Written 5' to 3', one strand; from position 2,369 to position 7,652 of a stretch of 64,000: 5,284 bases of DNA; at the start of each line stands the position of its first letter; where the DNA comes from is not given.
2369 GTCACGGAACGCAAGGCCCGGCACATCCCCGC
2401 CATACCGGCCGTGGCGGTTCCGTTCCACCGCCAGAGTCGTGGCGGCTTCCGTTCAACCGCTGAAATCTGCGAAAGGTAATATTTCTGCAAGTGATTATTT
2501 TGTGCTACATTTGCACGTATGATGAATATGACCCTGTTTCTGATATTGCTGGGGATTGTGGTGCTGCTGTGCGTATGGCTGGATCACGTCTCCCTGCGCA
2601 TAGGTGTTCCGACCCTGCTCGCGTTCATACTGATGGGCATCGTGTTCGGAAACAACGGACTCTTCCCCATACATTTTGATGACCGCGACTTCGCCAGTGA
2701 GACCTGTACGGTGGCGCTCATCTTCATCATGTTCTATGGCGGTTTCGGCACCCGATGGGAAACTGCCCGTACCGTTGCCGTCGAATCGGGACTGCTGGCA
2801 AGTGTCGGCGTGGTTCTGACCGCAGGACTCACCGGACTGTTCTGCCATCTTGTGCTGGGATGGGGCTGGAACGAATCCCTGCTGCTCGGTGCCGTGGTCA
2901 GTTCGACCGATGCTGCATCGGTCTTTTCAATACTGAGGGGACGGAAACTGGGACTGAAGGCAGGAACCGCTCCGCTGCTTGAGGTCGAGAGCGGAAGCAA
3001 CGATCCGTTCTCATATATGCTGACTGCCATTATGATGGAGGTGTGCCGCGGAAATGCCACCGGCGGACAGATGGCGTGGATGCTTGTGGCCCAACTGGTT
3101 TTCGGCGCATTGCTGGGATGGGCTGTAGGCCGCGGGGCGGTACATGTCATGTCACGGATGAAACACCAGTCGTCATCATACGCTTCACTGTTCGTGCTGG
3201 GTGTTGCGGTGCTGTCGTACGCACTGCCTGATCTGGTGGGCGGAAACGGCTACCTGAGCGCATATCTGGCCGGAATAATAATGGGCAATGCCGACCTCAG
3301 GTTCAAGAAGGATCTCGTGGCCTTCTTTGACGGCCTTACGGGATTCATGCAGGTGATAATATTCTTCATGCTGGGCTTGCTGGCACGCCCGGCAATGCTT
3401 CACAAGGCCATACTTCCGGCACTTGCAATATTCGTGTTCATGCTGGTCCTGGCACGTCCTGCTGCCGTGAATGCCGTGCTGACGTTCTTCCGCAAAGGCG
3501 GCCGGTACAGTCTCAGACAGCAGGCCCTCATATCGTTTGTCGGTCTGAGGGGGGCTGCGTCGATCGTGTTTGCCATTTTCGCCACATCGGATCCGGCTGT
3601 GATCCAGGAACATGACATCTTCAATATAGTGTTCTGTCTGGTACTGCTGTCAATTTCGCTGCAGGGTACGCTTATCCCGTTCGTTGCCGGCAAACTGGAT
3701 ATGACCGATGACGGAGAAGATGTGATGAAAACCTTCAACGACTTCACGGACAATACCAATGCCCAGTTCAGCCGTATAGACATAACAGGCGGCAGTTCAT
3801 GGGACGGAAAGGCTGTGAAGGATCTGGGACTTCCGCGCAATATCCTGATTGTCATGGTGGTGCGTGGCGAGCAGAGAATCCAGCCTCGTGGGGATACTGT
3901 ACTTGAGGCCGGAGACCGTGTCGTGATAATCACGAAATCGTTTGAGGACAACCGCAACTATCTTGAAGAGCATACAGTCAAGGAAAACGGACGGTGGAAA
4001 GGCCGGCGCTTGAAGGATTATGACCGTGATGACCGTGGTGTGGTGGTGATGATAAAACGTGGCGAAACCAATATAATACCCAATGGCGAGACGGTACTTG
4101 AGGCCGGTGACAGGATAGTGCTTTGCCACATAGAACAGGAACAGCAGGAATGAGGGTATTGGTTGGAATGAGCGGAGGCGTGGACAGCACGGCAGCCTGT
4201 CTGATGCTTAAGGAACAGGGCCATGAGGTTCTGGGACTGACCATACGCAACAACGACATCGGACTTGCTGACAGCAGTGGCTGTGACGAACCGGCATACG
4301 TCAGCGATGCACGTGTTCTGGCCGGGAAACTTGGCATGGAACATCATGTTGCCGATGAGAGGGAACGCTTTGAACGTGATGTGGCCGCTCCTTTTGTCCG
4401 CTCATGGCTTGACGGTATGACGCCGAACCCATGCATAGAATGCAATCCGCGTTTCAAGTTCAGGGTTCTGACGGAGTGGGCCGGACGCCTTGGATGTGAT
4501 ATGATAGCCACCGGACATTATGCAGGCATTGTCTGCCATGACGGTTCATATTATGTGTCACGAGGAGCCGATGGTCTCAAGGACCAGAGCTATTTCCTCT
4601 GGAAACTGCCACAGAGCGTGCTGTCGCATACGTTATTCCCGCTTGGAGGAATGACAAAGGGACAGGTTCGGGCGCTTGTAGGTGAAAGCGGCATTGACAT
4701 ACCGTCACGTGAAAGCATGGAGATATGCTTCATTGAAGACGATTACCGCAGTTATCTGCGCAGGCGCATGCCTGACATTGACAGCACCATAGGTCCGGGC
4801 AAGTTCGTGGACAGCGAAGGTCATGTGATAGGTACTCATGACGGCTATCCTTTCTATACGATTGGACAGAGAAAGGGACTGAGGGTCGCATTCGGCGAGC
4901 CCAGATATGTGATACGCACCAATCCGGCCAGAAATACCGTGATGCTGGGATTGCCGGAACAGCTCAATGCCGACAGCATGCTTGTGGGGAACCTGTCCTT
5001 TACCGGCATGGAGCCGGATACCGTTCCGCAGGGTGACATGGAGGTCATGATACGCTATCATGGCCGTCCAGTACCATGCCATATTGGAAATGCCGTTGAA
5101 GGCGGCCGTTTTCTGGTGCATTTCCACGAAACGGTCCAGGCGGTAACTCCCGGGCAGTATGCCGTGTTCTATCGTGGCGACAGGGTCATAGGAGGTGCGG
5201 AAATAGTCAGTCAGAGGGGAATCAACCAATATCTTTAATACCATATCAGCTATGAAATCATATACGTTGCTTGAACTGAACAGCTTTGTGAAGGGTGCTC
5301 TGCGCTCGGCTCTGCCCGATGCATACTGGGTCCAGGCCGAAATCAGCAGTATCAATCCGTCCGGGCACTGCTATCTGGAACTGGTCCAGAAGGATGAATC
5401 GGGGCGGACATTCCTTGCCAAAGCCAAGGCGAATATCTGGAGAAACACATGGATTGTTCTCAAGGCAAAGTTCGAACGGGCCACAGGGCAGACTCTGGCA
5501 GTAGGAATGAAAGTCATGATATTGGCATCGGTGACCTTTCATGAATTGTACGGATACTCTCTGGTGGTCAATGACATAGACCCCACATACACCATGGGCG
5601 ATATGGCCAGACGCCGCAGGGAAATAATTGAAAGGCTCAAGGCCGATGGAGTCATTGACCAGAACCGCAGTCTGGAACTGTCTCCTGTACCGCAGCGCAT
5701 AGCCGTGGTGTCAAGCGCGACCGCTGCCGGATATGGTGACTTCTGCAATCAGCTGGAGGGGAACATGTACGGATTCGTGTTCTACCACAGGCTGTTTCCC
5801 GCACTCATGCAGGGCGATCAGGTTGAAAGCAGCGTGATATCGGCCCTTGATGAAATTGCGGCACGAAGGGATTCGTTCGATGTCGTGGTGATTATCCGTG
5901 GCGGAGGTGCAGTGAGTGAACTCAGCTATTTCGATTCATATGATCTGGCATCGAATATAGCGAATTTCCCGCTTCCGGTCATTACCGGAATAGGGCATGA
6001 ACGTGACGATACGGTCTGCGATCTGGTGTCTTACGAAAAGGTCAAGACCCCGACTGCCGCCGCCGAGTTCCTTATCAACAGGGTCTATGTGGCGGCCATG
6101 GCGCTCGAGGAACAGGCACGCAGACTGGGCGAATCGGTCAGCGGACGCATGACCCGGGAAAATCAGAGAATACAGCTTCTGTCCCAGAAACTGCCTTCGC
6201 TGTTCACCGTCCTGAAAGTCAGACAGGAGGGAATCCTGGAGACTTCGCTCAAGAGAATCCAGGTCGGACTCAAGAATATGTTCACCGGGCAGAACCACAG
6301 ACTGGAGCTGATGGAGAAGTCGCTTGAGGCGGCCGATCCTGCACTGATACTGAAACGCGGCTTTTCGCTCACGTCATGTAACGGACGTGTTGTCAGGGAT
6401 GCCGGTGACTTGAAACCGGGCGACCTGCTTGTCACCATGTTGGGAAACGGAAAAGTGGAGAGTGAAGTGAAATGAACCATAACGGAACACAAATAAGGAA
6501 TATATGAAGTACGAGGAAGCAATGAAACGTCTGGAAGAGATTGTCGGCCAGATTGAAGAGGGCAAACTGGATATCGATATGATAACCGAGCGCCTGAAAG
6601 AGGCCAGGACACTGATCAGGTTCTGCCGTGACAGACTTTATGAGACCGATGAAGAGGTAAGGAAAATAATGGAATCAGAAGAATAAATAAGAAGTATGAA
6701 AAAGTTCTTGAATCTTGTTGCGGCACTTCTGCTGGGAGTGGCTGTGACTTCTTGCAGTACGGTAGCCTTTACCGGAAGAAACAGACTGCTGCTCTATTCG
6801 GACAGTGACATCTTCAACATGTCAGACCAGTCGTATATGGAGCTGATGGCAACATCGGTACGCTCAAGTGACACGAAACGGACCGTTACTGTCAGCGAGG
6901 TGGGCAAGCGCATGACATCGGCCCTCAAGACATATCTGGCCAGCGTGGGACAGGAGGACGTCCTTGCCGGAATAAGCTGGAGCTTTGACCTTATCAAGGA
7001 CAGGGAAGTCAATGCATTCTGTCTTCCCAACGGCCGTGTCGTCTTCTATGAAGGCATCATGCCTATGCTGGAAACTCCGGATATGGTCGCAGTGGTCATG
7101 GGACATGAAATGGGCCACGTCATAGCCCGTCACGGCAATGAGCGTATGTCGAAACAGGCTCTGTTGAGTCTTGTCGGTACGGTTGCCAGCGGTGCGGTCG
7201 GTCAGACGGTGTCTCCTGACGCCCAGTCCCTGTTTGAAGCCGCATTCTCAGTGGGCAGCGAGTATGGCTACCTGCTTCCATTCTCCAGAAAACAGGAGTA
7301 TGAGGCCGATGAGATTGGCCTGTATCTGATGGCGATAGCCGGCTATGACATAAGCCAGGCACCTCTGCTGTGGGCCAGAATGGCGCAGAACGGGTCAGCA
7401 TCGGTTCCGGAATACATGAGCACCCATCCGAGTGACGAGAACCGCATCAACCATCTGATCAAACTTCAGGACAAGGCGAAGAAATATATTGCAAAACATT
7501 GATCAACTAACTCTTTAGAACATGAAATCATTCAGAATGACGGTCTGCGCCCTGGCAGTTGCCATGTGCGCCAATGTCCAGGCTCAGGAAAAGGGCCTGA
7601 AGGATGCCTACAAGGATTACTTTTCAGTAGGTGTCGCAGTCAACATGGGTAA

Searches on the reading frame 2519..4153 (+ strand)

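Call 13: search_protein_families(library=pfam, proteins=[window:2519-4153:+], max_evalue=0.01)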
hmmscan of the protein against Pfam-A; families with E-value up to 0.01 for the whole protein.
window:2519-4153:+ (544 aa): 3 families
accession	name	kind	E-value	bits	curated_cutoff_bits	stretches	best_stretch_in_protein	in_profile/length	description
PF00999.27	Na_H_Exchanger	-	1.2e-51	176.1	26.2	1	14-389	2-372/375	Sodium/hydrogen exchanger, transmembrane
PF02080.26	TrkA_C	-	3.9e-27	94.4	27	2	420-474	4-60/71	TrkA-C domain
PF06241.17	Castor_Poll_mid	-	0.0042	17.5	26.7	0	448-480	64-96/104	Castor and Pollux, part of voltage-gated ion channel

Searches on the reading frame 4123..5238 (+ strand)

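Call 13: search_protein_families(library=pfam, proteins=[window:4123-5238:+], max_evalue=0.01)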
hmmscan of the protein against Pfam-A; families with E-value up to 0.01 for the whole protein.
window:4123-5238:+ (371 aa): 5 families
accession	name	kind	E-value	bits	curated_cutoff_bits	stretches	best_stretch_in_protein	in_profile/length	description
PF03054.22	tRNA_Me_trans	-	1.5e-55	188.5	20.6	1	10-205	1-201/202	tRNA methyl transferase HUP domain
PF20258.4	tRNA_Me_trans_C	-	6.3e-18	65.3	20.6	1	284-361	2-77/77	Aminomethyltransferase beta-barrel domain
PF20259.3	tRNA_Me_trans_M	-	3.5e-17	62.1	27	1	225-276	12-65/66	tRNA methyl transferase PRC-barrel domain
PF02540.23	NAD_synthase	-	0.0008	19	21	1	11-78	20-80/242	NAD synthase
PF06508.19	QueC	-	0.0053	16.7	22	0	12-41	2-31/210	Queuosine biosynthesis protein QueC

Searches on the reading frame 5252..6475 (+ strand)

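Call 13: search_protein_families(library=pfam, proteins=[window:5252-6475:+], max_evalue=0.01)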
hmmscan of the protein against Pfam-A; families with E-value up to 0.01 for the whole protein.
window:5252-6475:+ (407 aa): 2 families
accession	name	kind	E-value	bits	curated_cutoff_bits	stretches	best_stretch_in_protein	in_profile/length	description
PF02601.20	Exonuc_VII_L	-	2.9e-69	234.4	35.9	2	135-325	2-189/315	Exonuclease VII, large subunit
PF13742.12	tRNA_anti_2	-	7.1e-19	68.3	27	1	4-110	1-95/95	OB-fold nucleic acid binding domain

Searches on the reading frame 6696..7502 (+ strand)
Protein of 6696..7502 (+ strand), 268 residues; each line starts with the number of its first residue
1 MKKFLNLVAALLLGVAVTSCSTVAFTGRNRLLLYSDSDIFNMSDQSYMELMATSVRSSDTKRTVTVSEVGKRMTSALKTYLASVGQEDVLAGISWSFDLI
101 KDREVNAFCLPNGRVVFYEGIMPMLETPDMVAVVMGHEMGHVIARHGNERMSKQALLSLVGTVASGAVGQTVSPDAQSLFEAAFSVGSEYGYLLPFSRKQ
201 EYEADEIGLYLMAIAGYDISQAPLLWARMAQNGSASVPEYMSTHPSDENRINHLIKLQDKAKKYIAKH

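Call 13: search_protein_families(library=pfam, proteins=[window:6696-7502:+], max_evalue=0.01)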
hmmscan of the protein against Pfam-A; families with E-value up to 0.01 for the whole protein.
window:6696-7502:+ (268 aa): 1 family
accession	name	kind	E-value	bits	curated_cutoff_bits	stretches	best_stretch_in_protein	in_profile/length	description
PF01435.24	Peptidase_M48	-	5.9e-36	124.5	20.3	1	94-255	24-183/186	Peptidase family M48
